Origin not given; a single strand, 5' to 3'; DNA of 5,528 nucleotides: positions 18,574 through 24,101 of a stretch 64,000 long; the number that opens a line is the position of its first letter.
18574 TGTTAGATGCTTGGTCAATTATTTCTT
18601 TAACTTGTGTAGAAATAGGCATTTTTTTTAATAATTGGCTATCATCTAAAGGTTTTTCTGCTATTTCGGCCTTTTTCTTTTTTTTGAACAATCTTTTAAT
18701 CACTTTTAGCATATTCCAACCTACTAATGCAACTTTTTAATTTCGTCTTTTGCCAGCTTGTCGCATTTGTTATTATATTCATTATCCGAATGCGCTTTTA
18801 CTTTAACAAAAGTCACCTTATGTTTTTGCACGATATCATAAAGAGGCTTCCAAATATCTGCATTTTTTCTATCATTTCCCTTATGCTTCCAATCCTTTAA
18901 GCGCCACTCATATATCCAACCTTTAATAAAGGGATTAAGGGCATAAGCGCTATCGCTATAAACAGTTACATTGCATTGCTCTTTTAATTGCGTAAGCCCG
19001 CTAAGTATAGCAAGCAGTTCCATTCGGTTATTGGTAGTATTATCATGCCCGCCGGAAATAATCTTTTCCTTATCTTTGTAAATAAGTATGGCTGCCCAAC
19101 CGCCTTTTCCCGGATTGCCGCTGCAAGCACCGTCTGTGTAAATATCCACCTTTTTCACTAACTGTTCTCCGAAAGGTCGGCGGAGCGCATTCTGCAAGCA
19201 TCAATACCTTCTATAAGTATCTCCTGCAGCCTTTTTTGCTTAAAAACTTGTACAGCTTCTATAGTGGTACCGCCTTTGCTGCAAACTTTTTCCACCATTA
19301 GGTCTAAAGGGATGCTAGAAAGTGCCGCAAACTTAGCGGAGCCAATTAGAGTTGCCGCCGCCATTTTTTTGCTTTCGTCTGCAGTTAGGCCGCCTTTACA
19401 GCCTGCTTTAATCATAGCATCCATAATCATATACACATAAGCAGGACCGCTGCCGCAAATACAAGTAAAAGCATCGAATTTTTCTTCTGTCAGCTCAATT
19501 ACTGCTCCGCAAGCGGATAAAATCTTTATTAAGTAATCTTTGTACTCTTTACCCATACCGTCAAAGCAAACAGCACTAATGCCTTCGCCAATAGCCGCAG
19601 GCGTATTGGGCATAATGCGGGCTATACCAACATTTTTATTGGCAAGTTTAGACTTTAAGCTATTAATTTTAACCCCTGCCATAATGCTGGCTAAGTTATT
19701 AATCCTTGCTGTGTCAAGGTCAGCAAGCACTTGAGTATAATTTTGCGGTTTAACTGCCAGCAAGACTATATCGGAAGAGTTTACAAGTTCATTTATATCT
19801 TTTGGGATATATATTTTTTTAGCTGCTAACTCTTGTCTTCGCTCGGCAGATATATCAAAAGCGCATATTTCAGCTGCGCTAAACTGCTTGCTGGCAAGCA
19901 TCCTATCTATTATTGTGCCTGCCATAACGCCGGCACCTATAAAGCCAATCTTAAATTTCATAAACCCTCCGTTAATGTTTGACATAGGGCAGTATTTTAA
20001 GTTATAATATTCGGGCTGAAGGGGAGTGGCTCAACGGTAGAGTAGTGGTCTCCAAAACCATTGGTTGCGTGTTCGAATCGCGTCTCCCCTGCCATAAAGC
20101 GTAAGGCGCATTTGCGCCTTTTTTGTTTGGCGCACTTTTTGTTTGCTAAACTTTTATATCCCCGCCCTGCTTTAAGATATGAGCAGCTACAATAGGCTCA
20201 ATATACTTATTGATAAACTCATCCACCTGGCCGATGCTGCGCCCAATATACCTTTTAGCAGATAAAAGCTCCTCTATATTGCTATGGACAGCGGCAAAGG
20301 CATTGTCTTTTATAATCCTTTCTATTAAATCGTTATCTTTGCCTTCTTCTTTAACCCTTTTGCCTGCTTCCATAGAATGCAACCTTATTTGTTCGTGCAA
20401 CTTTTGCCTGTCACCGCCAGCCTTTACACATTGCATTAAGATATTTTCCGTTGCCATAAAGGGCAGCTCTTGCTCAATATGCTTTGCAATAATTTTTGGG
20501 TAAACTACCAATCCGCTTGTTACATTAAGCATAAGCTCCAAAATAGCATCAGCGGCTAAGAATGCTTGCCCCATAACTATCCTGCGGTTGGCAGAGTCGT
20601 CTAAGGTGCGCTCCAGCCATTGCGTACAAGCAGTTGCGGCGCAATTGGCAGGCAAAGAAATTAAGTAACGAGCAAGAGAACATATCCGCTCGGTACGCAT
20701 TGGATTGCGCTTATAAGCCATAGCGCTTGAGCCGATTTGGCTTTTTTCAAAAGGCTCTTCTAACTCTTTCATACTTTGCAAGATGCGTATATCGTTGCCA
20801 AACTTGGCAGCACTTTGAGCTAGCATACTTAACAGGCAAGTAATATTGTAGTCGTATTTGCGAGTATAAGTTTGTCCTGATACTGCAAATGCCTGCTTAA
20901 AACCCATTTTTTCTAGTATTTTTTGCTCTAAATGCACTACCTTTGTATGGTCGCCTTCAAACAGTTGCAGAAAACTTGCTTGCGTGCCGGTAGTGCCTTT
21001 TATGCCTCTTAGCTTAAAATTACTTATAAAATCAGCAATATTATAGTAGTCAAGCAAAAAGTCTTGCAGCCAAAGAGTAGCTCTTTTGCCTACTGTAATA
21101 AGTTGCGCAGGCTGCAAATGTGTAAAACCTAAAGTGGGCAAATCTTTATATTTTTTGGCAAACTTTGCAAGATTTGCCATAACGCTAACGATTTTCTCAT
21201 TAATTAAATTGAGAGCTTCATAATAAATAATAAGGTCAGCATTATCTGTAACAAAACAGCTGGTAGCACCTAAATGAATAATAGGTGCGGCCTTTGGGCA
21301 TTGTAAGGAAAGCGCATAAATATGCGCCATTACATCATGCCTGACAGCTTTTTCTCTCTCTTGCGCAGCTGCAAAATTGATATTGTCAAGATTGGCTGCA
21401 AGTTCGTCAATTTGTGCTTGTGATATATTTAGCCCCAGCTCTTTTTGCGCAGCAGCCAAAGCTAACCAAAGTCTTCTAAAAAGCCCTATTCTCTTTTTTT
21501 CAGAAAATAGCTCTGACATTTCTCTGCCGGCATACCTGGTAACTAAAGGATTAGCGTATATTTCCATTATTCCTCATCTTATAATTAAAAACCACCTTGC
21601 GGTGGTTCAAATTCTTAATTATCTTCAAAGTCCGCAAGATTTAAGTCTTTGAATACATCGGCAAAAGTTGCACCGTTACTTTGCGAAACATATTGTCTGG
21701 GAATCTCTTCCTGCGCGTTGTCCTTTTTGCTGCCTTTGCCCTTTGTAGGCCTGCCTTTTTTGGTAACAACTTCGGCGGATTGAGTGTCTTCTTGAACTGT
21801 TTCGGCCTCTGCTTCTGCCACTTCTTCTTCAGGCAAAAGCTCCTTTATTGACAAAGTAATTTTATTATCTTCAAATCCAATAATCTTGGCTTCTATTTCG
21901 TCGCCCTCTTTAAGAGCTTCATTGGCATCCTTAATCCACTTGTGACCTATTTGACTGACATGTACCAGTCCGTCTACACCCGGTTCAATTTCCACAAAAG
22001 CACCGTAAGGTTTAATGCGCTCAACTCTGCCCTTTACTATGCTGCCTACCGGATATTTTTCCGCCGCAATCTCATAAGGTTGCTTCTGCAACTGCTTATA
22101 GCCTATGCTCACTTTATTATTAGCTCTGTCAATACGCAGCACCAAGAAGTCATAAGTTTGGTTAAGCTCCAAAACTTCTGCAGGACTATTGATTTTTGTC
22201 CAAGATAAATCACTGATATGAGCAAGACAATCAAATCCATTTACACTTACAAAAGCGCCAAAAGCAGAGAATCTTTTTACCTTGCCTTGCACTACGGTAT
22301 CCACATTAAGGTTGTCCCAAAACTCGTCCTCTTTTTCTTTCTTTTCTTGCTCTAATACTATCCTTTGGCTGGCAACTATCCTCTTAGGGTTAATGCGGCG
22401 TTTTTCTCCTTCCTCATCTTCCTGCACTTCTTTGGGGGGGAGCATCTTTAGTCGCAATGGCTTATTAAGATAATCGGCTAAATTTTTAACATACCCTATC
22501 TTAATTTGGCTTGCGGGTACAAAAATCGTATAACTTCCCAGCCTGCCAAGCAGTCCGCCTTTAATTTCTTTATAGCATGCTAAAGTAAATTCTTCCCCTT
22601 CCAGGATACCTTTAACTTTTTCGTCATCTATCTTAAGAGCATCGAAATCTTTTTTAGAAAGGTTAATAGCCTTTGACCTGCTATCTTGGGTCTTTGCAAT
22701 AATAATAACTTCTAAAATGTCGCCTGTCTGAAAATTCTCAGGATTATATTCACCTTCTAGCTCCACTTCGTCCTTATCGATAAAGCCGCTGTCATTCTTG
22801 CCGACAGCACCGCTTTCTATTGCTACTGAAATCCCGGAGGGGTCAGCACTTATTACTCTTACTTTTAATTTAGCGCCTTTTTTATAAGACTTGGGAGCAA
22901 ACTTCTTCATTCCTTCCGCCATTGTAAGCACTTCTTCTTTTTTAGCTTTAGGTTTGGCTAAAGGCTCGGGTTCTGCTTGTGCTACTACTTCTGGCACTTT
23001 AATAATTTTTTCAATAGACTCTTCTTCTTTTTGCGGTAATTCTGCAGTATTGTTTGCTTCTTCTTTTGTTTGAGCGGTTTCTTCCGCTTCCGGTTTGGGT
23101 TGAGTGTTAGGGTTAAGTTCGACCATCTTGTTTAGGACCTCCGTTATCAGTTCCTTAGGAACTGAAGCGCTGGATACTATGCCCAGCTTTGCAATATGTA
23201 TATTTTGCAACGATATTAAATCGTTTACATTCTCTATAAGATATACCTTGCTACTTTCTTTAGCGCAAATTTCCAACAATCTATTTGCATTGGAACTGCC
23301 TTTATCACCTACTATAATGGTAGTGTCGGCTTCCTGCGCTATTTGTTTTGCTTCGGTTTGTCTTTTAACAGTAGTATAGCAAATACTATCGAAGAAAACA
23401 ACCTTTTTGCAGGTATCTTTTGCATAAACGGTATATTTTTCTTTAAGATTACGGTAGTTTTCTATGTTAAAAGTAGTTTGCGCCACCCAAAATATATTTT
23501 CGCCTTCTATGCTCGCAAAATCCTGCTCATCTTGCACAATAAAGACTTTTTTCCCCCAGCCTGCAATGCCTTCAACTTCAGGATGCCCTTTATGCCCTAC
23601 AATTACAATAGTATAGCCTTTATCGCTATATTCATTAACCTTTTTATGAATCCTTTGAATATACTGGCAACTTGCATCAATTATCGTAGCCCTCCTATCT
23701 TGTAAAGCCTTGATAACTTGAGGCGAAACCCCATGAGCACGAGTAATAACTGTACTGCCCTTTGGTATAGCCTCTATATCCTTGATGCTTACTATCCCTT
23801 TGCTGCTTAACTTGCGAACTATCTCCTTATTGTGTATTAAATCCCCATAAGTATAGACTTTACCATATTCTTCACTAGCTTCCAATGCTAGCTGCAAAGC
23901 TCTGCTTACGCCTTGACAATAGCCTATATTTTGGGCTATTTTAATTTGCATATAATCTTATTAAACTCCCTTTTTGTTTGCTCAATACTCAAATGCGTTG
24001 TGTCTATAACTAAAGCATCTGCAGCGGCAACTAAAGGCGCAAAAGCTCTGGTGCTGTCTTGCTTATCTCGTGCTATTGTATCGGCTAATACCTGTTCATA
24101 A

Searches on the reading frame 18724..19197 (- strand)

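Call 8: search_protein_families(library=pfam, proteins=[window:18724-19197:-])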
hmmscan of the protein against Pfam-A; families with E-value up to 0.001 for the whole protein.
window:18724-19197:- (157 aa): 1 family
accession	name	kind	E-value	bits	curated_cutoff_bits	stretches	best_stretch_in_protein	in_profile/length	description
PF00075.30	RNase_H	-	1.3e-39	136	25.8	1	15-153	2-140/141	RNase H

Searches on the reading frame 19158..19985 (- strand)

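Call 8: search_protein_families(library=pfam, proteins=[window:19158-19985:-])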
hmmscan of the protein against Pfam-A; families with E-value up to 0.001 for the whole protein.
window:19158-19985:- (275 aa): 4 families
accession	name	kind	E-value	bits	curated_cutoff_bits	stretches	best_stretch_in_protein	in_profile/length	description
PF14748.11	P5CR_dimer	-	9.1e-32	109.9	25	1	167-270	1-104/105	Pyrroline-5-carboxylate reductase dimerisation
PF03807.23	F420_oxidored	-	4.3e-14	53.3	21.6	1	12-103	1-93/94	NADP oxidoreductase coenzyme F420-dependent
PF03446.21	NAD_binding_2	-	2.2e-07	31.4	21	1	12-87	1-72/161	NAD binding domain of 6-phosphogluconate dehydrogenase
PF01488.26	Shikimate_DH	-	0.00062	20.3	24.3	0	8-83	10-88/138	Shikimate / quinate 5-dehydrogenase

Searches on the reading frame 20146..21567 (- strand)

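Call 8: search_protein_families(library=pfam, proteins=[window:20146-21567:-])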
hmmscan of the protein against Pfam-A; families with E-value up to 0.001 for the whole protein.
window:20146-21567:- (473 aa): 2 families
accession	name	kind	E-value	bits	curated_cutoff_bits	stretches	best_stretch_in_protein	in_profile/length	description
PF00206.25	Lyase_1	-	9.1e-21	75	27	1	53-299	57-307/312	Lyase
PF10397.14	ADSL_C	-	3.3e-19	69.4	32.7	1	369-451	1-79/79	Adenylosuccinate lyase C-terminus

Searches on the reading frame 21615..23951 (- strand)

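Call 78: search_protein_families(library=pfam, proteins=[window:21615-23951:-], max_evalue=0.00001)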
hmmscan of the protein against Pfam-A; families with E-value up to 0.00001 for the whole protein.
window:21615-23951:- (778 aa): 4 families
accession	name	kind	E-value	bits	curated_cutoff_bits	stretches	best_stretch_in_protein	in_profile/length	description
PF02401.23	LYTB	-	1.8e-79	267.2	24.5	1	3-276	1-266/267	LytB protein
PF00575.29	S1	-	2.2e-33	114.9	22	2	633-703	2-74/74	S1 RNA binding domain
PF23459.1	S1_RRP5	-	3.7e-11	43.8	27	0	636-701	4-71/72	RRP5 S1 domain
PF21710.3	Spt6_S1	-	9.9e-06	26.2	27.5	0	634-701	15-83/91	Spt6, S1/OB domain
